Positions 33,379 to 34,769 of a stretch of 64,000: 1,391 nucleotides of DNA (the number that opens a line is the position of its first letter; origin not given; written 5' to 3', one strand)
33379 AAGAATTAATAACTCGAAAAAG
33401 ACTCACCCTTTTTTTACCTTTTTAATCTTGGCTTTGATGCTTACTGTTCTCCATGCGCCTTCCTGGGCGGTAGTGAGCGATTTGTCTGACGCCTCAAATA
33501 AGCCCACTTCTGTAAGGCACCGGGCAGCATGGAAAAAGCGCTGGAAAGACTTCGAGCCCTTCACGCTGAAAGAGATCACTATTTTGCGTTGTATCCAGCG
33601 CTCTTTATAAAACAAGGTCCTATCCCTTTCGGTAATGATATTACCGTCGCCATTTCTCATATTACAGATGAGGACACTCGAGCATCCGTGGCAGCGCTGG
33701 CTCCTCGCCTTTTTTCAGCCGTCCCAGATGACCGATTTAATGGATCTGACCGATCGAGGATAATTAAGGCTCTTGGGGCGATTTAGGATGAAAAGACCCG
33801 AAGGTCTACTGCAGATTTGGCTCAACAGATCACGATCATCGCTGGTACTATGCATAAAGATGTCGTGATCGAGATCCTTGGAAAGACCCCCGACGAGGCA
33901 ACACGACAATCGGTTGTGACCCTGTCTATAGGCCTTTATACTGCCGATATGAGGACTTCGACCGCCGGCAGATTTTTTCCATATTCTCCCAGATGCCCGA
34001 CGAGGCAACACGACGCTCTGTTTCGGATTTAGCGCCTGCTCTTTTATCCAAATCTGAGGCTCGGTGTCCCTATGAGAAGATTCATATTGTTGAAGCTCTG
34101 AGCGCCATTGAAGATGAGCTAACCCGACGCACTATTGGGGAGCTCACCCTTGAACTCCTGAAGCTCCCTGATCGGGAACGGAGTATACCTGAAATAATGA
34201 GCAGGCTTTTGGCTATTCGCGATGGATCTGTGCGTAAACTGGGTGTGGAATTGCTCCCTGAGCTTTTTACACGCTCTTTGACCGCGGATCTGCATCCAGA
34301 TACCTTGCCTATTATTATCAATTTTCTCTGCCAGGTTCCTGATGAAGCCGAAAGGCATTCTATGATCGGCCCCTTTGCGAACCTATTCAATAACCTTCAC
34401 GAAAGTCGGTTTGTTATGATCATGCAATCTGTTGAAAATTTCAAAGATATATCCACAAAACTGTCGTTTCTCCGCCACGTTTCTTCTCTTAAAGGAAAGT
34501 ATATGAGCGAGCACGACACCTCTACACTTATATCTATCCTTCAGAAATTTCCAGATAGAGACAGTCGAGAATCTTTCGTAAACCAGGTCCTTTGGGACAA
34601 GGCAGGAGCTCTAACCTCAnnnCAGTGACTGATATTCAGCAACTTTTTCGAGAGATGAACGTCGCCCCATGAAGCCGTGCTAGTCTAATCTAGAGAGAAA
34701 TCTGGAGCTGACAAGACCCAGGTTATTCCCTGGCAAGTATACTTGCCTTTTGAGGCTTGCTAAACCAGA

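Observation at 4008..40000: Pattern: at least five genes in 36 kb are interrupted by 1-nt indels or in-frame stops while long neighbours remain intact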

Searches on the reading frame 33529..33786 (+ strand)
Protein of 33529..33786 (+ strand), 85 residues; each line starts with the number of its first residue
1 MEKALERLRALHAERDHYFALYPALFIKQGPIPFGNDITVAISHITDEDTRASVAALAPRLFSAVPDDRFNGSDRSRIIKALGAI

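Call 48: search_protein_families(library=pfam, proteins=[window:33529-33783:+], max_evalue=0.01)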
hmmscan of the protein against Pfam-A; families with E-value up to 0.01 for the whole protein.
window:33529-33783:+ (85 aa): 0 families

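Call 79: find_encoding_contigs(protein=window:33529-33786:+, flank=10000, max_places=10)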
Protein window:33529-33786:+ (85 aa): 1 contig read that carries it; 1 place shown.
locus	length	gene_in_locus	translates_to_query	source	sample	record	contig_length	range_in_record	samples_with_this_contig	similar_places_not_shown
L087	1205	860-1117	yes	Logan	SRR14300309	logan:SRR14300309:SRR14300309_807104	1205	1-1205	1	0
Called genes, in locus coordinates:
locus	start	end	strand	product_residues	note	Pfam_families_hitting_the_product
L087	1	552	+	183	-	?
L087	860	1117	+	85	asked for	-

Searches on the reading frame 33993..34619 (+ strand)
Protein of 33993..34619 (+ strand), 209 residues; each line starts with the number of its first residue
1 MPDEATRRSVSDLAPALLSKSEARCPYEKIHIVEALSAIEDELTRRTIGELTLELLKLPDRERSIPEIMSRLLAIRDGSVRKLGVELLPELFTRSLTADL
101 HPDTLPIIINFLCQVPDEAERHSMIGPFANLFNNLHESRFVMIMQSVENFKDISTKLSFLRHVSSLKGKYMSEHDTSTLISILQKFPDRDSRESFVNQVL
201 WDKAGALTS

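Call 48: search_protein_families(library=pfam, proteins=[window:33993-34619:+], max_evalue=0.01)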
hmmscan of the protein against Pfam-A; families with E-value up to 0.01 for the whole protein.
window:33993-34619:+ (209 aa): 0 families

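Call 53: find_homologous_proteins(query=window:33993-34619:+, max_evalue=0.001)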
Query window:33993-34619:+ (209 aa): 1 proteins with E <= 0.001 among 391 candidates.
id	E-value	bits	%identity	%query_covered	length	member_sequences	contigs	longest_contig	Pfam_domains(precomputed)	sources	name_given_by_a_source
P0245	4.6e-130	449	100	100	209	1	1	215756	-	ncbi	-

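Call 62: search_protein_representatives(protein=window:33993-34619:+)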
Query: 209 residues. Proteins with E-value up to 0.001 (for the whole library): 2; up to 1e-10: 1; up to 1e-30: 1. The best 2 are listed.
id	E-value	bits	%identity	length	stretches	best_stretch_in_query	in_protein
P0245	1.5e-130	449.1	100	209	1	1-209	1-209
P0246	2.2e-04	37.6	34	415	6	38-92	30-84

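Call 73: predict_structure(protein=window:33993-34619:+)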
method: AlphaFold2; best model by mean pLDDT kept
length: 209 residues; sequences in the alignment: 1
mean_pLDDT: 60.9   pTM: 0.46
mean pLDDT of the five models: 60.9, 57.8, 55.4, 52.4, 50.0
residues with pLDDT >= 90: 0; 70-90: 52; 50-70: 112; < 50: 45
segments of 3 or more residues with pLDDT < 50: 1-30, 96-99, 201-209
pLDDT, mean of each block of 10 residues (from residue 1): 44 44 39 54 56 68 66 63 68 55 64 71 67 58 68 74 64 71 73 67 40
secondary structure, 60 per line:
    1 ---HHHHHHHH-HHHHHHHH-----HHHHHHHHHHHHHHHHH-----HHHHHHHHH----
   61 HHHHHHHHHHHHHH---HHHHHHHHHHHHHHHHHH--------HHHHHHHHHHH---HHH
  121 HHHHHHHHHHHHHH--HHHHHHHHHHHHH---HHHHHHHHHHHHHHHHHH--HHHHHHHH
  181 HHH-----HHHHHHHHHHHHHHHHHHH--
elements in order: H4-11 H13-20 H26-42 H48-56 H61-74 H78-95 H104-114 H118-134 H137-149 H153-170 H173-183 H189-207
